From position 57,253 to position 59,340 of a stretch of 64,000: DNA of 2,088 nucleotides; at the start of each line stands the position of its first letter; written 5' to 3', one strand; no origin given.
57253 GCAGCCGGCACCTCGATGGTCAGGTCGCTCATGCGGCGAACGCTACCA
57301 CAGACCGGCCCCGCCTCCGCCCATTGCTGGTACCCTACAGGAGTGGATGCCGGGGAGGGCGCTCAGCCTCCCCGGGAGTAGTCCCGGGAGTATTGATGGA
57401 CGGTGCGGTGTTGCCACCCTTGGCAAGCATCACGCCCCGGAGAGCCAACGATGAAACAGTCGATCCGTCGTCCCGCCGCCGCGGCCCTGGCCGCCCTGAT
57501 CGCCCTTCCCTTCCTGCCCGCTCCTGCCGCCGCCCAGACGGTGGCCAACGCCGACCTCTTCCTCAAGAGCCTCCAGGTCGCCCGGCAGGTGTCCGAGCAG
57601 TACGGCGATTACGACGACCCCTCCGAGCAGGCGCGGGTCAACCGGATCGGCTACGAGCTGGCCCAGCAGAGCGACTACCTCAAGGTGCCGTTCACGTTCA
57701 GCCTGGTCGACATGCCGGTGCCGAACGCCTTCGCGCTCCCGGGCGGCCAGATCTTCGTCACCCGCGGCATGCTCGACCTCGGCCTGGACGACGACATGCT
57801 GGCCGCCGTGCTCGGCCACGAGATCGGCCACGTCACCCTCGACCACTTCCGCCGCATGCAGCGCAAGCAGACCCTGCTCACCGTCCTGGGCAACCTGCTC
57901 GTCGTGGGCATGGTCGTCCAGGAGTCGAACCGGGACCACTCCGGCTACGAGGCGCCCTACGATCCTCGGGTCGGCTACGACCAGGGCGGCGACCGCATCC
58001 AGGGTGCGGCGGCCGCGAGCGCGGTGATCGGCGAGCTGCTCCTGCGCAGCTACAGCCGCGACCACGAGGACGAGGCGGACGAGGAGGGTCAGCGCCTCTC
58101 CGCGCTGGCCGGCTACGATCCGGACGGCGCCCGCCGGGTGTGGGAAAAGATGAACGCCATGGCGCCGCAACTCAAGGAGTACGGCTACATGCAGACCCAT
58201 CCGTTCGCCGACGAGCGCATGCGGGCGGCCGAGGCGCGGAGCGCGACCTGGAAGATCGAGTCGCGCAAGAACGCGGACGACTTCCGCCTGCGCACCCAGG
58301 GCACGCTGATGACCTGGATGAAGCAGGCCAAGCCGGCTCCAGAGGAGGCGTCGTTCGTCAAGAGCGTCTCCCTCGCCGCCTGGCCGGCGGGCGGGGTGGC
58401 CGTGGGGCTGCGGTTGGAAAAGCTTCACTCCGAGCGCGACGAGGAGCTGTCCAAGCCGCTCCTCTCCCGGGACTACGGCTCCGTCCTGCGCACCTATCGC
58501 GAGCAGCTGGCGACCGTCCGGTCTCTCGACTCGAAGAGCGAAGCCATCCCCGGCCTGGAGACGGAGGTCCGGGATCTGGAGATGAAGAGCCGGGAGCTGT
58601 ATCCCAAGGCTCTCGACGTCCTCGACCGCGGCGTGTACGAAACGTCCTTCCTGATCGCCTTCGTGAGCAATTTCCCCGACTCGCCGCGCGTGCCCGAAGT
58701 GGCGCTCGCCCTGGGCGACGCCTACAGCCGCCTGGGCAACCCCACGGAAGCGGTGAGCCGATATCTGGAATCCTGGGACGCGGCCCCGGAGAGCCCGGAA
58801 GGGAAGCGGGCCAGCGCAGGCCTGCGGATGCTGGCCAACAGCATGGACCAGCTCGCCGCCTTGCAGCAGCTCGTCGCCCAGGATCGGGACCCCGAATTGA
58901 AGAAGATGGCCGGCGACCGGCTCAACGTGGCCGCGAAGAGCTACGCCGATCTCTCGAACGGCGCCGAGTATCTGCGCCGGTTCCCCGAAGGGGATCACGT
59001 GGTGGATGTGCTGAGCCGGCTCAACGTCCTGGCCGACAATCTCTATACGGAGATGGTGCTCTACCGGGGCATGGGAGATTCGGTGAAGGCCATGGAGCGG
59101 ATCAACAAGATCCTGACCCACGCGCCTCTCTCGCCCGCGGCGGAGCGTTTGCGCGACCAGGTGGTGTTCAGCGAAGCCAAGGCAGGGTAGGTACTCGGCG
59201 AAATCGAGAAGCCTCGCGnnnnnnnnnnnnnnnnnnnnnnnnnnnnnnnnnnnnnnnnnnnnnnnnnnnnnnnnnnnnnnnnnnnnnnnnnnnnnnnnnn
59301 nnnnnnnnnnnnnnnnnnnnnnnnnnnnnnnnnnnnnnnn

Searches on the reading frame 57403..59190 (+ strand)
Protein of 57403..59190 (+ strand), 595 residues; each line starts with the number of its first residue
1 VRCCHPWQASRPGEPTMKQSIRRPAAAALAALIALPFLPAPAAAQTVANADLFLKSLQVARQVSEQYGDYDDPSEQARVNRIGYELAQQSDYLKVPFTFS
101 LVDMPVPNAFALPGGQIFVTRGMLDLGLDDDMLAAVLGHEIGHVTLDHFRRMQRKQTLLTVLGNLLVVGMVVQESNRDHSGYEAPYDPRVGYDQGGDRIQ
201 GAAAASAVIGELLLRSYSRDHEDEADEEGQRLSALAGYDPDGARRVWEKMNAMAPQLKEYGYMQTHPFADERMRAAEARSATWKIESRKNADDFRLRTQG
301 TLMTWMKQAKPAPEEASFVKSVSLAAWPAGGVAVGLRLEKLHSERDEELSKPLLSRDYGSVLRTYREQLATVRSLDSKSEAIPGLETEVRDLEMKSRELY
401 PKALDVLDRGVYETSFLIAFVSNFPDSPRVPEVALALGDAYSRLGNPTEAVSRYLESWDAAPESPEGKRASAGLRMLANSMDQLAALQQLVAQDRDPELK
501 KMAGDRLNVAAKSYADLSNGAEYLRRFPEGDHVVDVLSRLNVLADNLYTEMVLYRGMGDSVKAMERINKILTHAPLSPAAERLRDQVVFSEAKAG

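Call 81: search_protein_families(library=pfam, proteins=[window:57403-59190:+], max_evalue=0.001)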
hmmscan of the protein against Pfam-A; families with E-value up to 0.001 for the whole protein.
window:57403-59190:+ (595 aa): 3 families
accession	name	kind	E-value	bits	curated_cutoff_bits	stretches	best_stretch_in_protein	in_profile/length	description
PF01435.24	Peptidase_M48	-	1.6e-34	119.8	20.3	1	73-279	1-185/186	Peptidase family M48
PF13428.12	TPR_14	-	2.6e-05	24.9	23.5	0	431-470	1-40/44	Tetratricopeptide repeat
PF13525.12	YfiO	-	0.00059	20.1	25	0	393-582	2-180/203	Outer membrane lipoprotein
